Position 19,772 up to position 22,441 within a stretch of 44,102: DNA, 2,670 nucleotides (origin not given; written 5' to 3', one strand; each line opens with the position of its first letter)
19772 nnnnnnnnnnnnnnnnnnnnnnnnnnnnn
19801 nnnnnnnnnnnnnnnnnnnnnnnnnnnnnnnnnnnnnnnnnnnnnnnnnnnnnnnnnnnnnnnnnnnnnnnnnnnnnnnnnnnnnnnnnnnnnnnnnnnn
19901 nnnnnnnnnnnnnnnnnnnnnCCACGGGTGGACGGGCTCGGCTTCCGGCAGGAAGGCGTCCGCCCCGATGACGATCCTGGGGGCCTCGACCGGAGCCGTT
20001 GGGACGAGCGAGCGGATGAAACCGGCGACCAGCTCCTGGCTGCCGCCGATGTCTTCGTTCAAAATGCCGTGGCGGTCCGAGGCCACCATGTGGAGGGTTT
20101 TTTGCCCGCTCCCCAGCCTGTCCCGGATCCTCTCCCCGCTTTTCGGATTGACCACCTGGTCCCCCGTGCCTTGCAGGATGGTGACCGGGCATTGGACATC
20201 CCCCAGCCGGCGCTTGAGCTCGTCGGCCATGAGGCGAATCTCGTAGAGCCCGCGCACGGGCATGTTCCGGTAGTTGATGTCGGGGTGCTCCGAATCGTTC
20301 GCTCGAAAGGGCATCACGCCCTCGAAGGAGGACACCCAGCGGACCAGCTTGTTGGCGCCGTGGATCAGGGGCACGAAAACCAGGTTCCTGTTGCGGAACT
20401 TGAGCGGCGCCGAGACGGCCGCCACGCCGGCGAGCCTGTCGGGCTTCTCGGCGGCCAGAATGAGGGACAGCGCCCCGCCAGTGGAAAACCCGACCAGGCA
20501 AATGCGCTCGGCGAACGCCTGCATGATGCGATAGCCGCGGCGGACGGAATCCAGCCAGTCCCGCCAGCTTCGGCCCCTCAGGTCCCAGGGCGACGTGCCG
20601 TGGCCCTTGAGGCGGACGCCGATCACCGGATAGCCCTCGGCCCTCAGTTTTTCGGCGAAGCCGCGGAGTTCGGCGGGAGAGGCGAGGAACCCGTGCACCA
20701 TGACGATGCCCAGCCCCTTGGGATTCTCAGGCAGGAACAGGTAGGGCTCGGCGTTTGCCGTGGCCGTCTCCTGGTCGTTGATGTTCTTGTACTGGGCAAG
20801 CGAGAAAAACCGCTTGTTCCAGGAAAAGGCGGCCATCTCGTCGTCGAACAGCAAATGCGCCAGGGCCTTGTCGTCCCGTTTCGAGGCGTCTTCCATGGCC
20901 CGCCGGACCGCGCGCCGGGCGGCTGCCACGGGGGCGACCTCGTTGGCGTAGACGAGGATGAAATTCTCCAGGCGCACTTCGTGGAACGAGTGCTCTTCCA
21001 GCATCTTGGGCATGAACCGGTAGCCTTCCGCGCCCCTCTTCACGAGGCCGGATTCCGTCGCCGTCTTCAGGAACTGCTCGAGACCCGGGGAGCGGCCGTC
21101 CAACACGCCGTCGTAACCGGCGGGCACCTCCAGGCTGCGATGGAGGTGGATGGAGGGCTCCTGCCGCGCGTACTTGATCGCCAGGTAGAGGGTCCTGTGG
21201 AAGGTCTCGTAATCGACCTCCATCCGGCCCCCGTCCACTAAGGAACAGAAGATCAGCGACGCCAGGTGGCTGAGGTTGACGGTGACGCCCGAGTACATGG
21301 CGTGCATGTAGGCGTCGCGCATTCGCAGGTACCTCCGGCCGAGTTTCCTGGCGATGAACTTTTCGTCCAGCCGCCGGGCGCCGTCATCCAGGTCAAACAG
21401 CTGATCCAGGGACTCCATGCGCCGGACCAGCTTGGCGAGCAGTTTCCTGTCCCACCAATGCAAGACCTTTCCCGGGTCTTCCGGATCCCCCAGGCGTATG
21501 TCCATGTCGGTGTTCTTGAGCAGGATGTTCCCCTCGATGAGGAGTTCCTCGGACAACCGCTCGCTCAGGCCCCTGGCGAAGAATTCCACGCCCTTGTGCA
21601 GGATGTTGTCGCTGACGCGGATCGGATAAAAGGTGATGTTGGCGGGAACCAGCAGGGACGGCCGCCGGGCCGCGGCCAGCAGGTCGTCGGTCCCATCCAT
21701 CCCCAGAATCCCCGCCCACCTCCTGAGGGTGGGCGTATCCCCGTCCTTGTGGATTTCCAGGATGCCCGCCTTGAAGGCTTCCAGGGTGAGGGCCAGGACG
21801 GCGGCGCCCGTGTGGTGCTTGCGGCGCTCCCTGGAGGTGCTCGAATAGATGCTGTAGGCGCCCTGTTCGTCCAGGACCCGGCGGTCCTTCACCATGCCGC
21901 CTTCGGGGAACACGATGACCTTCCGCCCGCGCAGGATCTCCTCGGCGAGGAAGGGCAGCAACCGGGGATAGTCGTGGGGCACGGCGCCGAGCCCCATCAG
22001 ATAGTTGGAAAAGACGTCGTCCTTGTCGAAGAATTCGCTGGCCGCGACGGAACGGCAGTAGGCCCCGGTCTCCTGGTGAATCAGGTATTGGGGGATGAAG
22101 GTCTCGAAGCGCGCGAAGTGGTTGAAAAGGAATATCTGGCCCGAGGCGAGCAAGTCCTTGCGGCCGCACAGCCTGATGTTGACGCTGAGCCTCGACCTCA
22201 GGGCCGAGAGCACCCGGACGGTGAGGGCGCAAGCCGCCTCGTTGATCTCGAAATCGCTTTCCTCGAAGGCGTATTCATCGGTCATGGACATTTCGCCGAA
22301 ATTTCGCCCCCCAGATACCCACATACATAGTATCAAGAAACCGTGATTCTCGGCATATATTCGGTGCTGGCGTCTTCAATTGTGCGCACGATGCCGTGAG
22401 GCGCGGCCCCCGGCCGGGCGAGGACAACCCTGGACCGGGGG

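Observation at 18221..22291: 1356-aa single polypeptide combining acyltransferase, alpha/beta-hydrolase and acyl-CoA synthetase: a possible one-protein lipid deacylation/reacylation machine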

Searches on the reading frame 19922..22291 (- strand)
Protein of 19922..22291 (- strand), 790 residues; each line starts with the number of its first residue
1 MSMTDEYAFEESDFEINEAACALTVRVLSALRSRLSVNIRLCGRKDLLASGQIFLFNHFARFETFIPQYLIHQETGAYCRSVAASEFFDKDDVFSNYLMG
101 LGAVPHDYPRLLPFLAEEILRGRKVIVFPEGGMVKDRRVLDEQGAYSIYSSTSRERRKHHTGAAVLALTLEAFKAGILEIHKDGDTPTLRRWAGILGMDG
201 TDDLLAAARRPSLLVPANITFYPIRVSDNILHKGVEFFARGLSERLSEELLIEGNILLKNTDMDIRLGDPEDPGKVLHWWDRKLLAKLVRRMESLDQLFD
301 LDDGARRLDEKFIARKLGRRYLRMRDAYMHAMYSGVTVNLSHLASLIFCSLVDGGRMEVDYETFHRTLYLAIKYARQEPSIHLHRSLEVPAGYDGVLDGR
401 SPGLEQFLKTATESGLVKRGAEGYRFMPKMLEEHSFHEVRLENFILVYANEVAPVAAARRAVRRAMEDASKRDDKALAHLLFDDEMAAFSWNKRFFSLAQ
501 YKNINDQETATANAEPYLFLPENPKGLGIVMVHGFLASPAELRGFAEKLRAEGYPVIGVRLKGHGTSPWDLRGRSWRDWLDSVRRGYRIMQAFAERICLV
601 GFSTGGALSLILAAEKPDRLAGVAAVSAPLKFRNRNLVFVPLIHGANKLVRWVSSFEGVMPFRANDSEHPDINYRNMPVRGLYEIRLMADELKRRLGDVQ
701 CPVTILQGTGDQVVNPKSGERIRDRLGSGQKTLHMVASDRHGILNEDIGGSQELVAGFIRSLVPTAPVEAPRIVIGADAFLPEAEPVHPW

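Call 10: find_homologous_proteins(query=window:19922-22291:-, max_evalue=0.00001)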
Query window:19922-22291:- (790 aa): 2166 proteins with E <= 0.00001 among 8000 candidates; the best 120 are listed.
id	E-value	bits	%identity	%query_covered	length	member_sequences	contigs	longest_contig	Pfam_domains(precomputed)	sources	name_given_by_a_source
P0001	0.0e+0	1774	99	100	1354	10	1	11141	PF12697.14,PF00501.35,PF13193.13,PF00561.27,PF12146.16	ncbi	-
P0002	0.0e+0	1587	88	100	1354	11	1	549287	PF12697.14,PF00501.35,PF13193.13,PF00561.27,PF12146.16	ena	-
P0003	0.0e+0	1582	88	100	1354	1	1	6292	PF12697.14,PF00501.35,PF13193.13,PF00561.27,PF12146.16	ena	-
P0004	0.0e+0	1558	86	100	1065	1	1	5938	PF12697.14,PF00501.35,PF00561.27,PF12146.16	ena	-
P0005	0.0e+0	1534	85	100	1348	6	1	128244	PF12697.14,PF00501.35,PF13193.13,PF00561.27,PF12146.16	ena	-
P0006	0.0e+0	1130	65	96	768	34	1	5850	PF00326.28,PF12697.14,PF00561.27,PF12146.16,PF02230.23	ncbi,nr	ncbi:MAG: alpha/beta fold hydrolase [Proteobacteria bacterium]|nr:alpha/beta fold hydrolase [Pseudom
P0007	0.0e+0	1106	64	96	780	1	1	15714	PF12697.14,PF00561.27,PF12146.16,PF02230.23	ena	-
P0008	0.0e+0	1072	61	99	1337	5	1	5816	PF12697.14,PF00501.35,PF13193.13,PF00561.27,PF01553.27,PF12146.16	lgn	-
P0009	0.0e+0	1069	62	95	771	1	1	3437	PF12697.14,PF00561.27,PF12146.16,PF02230.23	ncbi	-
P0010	0.0e+0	1069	60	99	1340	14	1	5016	PF12697.14,PF00501.35,PF13193.13,PF00561.27,PF12146.16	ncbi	-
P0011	0.0e+0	1069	62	95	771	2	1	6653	PF12697.14,PF00561.27,PF12146.16,PF02230.23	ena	-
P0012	0.0e+0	1056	61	97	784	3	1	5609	PF12697.14,PF00561.27,PF12146.16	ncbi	-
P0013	0.0e+0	1055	62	95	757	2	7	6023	PF12697.14,PF00561.27,PF12146.16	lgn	-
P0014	0.0e+0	1054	61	95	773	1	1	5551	PF12697.14,PF00561.27,PF12146.16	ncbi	-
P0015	0.0e+0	1052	60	95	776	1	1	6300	PF12697.14,PF00561.27,PF12146.16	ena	-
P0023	0.0e+0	1042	59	97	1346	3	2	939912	PF12697.14,PF00501.35,PF13193.13,PF00561.27,PF12146.16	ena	-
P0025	0.0e+0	1042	60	95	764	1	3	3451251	PF00326.28,PF12697.14,PF00561.27,PF12146.16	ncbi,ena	-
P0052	0.0e+0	1015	59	95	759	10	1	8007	PF02129.25,PF12740.15,PF12697.14,PF01738.25,PF00561.27,PF01553.27,PF12146.16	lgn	-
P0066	1.8e-296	1004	58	96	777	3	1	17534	PF12697.14,PF00561.27,PF01553.27,PF12146.16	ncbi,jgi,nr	ncbi:MAG: alpha/beta fold hydrolase [Gammaproteobacteria bacterium]|nr:alpha/beta fold hydrolase [Ga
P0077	1.1e-294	998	58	95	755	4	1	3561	PF12697.14,PF01738.25,PF00561.27,PF01553.27,PF12146.16,PF02230.23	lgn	-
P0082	7.8e-294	995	59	95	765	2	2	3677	PF12697.14,PF00561.27,PF01553.27,PF12146.16,PF02230.23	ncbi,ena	-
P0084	9.0e-294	995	57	95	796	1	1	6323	PF12697.14,PF01738.25,PF00561.27,PF01553.27,PF12146.16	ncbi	-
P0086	4.4e-293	993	58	98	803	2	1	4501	PF12697.14,PF00561.27,PF01553.27,PF12146.16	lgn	-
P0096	3.0e-291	986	57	95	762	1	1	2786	PF12697.14,PF01738.25,PF00561.27,PF01553.27,PF12146.16,PF02230.23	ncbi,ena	-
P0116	6.9e-289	979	58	95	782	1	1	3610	PF12697.14,PF00561.27,PF01553.27,PF12146.16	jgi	-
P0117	1.1e-288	978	57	95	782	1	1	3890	PF12697.14,PF00561.27,PF01553.27,PF12146.16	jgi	jgi:esterase/lipase/1-acyl-sn-glycerol-3-phosphate acyltransferase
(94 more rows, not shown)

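Call 13: find_encoding_contigs(protein=P0025, flank=10000, max_places=3)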
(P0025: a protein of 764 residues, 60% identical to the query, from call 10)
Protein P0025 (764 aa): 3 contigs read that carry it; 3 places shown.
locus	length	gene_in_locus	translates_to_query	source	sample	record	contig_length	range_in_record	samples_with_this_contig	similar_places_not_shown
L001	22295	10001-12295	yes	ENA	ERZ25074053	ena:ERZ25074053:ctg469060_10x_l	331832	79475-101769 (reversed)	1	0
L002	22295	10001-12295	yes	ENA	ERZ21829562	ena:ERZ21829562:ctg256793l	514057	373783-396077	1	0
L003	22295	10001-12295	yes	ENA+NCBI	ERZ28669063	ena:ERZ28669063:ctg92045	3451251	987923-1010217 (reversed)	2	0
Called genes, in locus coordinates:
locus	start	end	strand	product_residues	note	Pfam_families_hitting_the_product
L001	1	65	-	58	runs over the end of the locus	-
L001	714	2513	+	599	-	PF20091:Abhydrolase_10 (weak)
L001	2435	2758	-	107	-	-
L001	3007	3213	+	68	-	-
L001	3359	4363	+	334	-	PF00070:Pyr_redox (faint), PF00890:FAD_binding_2 (weak), PF01134:GIDA (faint), PF01266:DAO (faint), PF03486:HI0933_like (faint), PF07992:Pyr_redox_2, PF13738:Pyr_redox_3, PF13434:Lys_Orn_oxgnase, +1 more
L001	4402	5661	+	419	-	PF13167:GTP-bdg_N, PF16360:GTP-bdg_M, PF01926:MMR_HSR1, PF02421:FeoB_N (weak), PF19275:HflX_C (weak)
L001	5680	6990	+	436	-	PF00005:ABC_tran (faint), PF00071:Ras (faint), PF01926:MMR_HSR1, PF02421:FeoB_N, PF00009:GTP_EFTU, PF01926:MMR_HSR1, PF02421:FeoB_N, PF14714:KH_dom-like, +7 more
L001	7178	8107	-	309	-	PF00795:CN_hydrolase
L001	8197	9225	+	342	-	PF00246:Peptidase_M14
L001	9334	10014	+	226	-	PF07238:PilZ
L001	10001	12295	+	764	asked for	PF00561:Abhydrolase_1, PF12146:Hydrolase_4, PF12697:Abhydrolase_6, PF00326:Peptidase_S9 (faint)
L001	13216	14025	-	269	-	PF01435:Peptidase_M48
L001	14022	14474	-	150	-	PF01906:YbjQ_1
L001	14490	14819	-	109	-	PF01906:YbjQ_1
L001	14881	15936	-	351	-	PF00795:CN_hydrolase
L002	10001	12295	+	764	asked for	PF00561:Abhydrolase_1, PF12146:Hydrolase_4, PF12697:Abhydrolase_6, PF00326:Peptidase_S9 (faint)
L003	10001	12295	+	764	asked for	PF00561:Abhydrolase_1, PF12146:Hydrolase_4, PF12697:Abhydrolase_6, PF00326:Peptidase_S9 (faint)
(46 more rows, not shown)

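Call 14: find_encoding_contigs(protein=P0023, flank=10000, max_places=2)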
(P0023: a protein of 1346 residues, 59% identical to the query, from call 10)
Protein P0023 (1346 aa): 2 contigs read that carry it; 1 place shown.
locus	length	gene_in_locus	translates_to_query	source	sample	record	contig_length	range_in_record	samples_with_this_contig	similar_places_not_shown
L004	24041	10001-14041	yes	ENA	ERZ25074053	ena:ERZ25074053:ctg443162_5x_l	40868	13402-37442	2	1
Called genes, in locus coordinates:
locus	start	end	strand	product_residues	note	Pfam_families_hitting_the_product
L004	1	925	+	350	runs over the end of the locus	PF13692:Glyco_trans_1_4, PF00534:Glycos_transf_1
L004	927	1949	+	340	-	PF13439:Glyco_transf_4, PF20706:GT4-conflict, PF00534:Glycos_transf_1, PF13692:Glyco_trans_1_4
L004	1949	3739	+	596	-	PF13522:GATase_6, PF13537:GATase_7, PF00733:Asn_synthase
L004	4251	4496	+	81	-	PF02195:ParB_N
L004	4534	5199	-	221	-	-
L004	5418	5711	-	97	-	PF01726:LexA_DNA_bind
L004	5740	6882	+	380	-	PF13384:HTH_23, PF13551:HTH_29, PF13565:HTH_32, PF13358:DDE_3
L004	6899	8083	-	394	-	PF04143:Sulf_transp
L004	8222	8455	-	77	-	-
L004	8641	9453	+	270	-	PF13340:DUF4096, PF01609:DDE_Tnp_1, PF13586:DDE_Tnp_1_2 (weak)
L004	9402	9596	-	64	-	-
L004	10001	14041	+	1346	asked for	PF00561:Abhydrolase_1, PF12146:Hydrolase_4, PF12697:Abhydrolase_6, PF00501:AMP-binding, PF13193:AMP-binding_C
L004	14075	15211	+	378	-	PF00108:Thiolase_N, PF02803:Thiolase_C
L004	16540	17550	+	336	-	PF00378:ECH_1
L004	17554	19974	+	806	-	PF02771:Acyl-CoA_dh_N, PF02770:Acyl-CoA_dh_M, PF00441:Acyl-CoA_dh_1, PF09317:ACDH_C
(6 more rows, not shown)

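Call 19: search_solved_structures(query=A2, max_evalue=1, show_alignments=0)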
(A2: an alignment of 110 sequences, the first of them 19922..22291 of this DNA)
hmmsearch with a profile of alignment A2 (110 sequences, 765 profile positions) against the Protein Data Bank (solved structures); distinct sequences matched with E-value up to 1: 275 (the best 60 are shown).
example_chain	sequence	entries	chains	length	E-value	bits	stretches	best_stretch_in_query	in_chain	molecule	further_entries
7e0n_A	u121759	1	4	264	4.6e-39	137.3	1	506-758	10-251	Thermostable monoacylglycerol lipase,Lipase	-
5xks_A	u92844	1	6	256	3.1e-38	134.5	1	506-757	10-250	Thermostable monoacylglycerol lipase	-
7e04_A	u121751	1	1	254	3.7e-36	127.7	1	507-757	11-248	Lipase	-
3rli_A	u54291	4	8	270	1.2e-35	126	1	502-734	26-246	Thermostable monoacylglycerol lipase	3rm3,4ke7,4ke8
4lhe_A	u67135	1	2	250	1.8e-35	125.4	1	516-734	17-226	Thermostable monoacylglycerol lipase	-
4ke9_A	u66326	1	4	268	2.2e-35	125.1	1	516-734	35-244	Thermostable monoacylglycerol lipase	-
4ke6_A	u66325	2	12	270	1e-34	122.9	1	502-734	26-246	Thermostable monoacylglycerol lipase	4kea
4fbm_A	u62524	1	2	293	5.9e-32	113.8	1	518-754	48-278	LipS lipolytic enzyme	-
4fbl_A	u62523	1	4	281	1.1e-31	112.9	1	518-736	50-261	LipS lipolytic enzyme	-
1r1d_A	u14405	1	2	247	1.2e-29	106.2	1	519-755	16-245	Carboxylesterase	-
1tqh_A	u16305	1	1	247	1.2e-29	106.1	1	519-755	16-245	Carboxylesterase precursor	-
6nkg_A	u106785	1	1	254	5.1e-29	104.1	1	519-762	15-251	Lip_vut5, C4L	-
8ilt_A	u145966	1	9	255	1.4e-28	102.6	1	519-760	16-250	Carboxylesterase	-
8hea_A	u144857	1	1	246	7.2e-28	100.3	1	520-756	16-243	Thermostable carboxylesterase Est30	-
9jux_A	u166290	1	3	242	7.8e-28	100.2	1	519-755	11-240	Carboxylesterase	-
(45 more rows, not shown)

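Call 25: find_related_loci(query=A2, collection=genome_contigs, flank=10000)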
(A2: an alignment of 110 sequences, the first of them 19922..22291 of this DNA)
Query A2 (790 aa) in genome_contigs; peptide patterns used: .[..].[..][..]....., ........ (x = any residue, [..] = any of these).
597 stretches matched a pattern; 572 encode a relative of the query (tblastn E <= 1e-3); the best 80 are kept; 80 distinct loci.
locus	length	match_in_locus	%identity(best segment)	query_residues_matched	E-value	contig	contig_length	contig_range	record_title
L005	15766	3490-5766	66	11-769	0e+0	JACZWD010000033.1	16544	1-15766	MAG: Proteobacteria bacterium isolate B1T1B11 B1T1B11_NODE527, whole genome shotgun sequence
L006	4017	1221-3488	61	11-766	0e+0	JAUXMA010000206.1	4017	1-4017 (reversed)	MAG: Rhodospirillaceae bacterium isolate CSMAG_3148 CSMAG_3148_k141_43696_length_4017_cov_11.0317, whole genome shotgun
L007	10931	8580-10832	61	11-762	0e+0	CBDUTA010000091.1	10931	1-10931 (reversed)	MAG TPA_asm: uncultured bacterium isolate SRR22302374_binner23_Refined_47 genome assembly, contig: ERZ26661914.4267, who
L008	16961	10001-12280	60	11-772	0e+0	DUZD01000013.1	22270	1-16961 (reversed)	MAG TPA_asm: Rhodospirillaceae bacterium isolate MAG_05422_2-02_14 Ga0066829_10000192, whole genome shotgun sequence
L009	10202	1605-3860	61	10-762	0e+0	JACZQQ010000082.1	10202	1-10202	MAG: Acidobacteria bacterium isolate B4D1T1 B4D1T1_NODE1918, whole genome shotgun sequence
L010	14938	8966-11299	58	14-790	0e+0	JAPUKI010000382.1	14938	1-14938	MAG: Acidobacteria bacterium isolate KW1-S15_197 KW1-S15_197_cg382, whole genome shotgun sequence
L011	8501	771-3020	60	13-762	0e+0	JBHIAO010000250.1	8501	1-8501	MAG: Anaerolineae bacterium isolate K_2_bin.73 NODE_4924_length_8501_cov_12.757400, whole genome shotgun sequence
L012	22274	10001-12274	60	10-770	0e+0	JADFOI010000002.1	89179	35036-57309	MAG: Acidobacteria bacterium isolate B68T1B8 B68T1B8_NODE297, whole genome shotgun sequence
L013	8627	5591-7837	61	11-759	0e+0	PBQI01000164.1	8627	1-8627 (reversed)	MAG: Rhodospirillaceae bacterium isolate NP992 MHASMcontig_375327, whole genome shotgun sequence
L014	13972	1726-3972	61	11-759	0e+0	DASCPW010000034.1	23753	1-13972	MAG TPA_asm: Rhodospirillales bacterium isolate Fu_MAG_55 c_000000595237, whole genome shotgun sequence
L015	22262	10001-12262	57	11-764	0e+0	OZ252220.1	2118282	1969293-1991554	MAG: Alphaproteobacteria bacterium isolate 7764d23f-edc5-4436-ada9-d5fc786cab2e genome assembly, chromosome: 1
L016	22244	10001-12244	60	14-762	0e+0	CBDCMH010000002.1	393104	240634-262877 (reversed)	MAG: Acidobacteriota bacterium isolate 99e78491-333d-4f3c-847c-d3cb7a8c2079 genome assembly, contig: contig_2, whole gen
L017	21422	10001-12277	65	11-769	0e+0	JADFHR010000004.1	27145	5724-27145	MAG: Proteobacteria bacterium isolate B35T3L14 B35T3L14_NODE907, whole genome shotgun sequence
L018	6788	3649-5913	58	1-755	0e+0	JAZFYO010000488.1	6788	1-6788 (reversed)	MAG: Candidatus Binatia bacterium isolate MT5bin.32 MT5bin.32_488, whole genome shotgun sequence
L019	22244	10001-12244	59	14-762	0e+0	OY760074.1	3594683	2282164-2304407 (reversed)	MAG: Acidobacteriota bacterium isolate e8b00ceb-3b51-4674-b3e1-58c3ce2e7457 genome assembly, chromosome: 1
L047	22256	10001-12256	54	11-762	0e+0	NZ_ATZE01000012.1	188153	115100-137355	Sedimenticola selenatireducens DSM 17993 A3GODRAFT_scaffold_10.11_C, whole genome shotgun sequence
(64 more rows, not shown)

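Call 29: predict_structure(alignment_id=A2)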
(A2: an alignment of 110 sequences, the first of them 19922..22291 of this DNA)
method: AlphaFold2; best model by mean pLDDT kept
length: 790 residues; sequences in the alignment: 110
mean_pLDDT: 84.4   pTM: 0.84
mean pLDDT of the five models: 84.4, 83.8, 83.5, 82.5, 82.3
residues with pLDDT >= 90: 440; 70-90: 206; 50-70: 78; < 50: 66
segments of 3 or more residues with pLDDT < 50: 1-5, 131-137, 149-158, 230-239, 650-657, 766-790
pLDDT, mean of each block of 10 residues (from residue 1): 53 85 82 75 83 80 75 90 80 82 88 94 85 50 55 50 90 96 96 94 96 90 66 48 57 62 87 87 93 91 83 87 82 87 96 94 97 96 93 91 91 92 92 69 84 89 95 93 97 94 93 97 95 97 98 98 95 94 97 97 98 97 97 69 56 46 89 92 92 97 97 92 97 96 95 98 64 37 36
secondary structure, 60 per line:
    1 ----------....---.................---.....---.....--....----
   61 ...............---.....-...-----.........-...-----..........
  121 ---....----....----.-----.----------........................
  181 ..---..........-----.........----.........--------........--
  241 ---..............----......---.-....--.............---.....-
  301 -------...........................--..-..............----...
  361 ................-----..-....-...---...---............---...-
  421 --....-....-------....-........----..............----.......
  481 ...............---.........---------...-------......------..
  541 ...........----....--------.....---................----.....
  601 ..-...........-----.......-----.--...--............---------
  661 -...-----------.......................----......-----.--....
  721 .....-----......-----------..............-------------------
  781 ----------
elements in order (helices of 4 or more, strands of 3 or more residues): H11-14 H18-34 E38-42 H46-50 E53-56 H61-75 E79-83 H93-101 E103-105 H111-120 E124-127 H132-135 H157-182 H186-195 H201-209 E214-222 H231-238 H244-257 E262-267 H273-276 H279-291 H295-299 H308-334 H340-353 E358-360 H361-376 H385-388 H402-413 E417-419 E423-426 H428-431 H439-442 H444-451 H456-469 H474-495 H499-507 E517-519 E527-532 H539-551 E556-559 H568-572 H576-591 E596-602 H604-614 E620-626 H640-651 E662-664 E676-678 H679-698 E703-708 H717-725 E731-736 H748-761
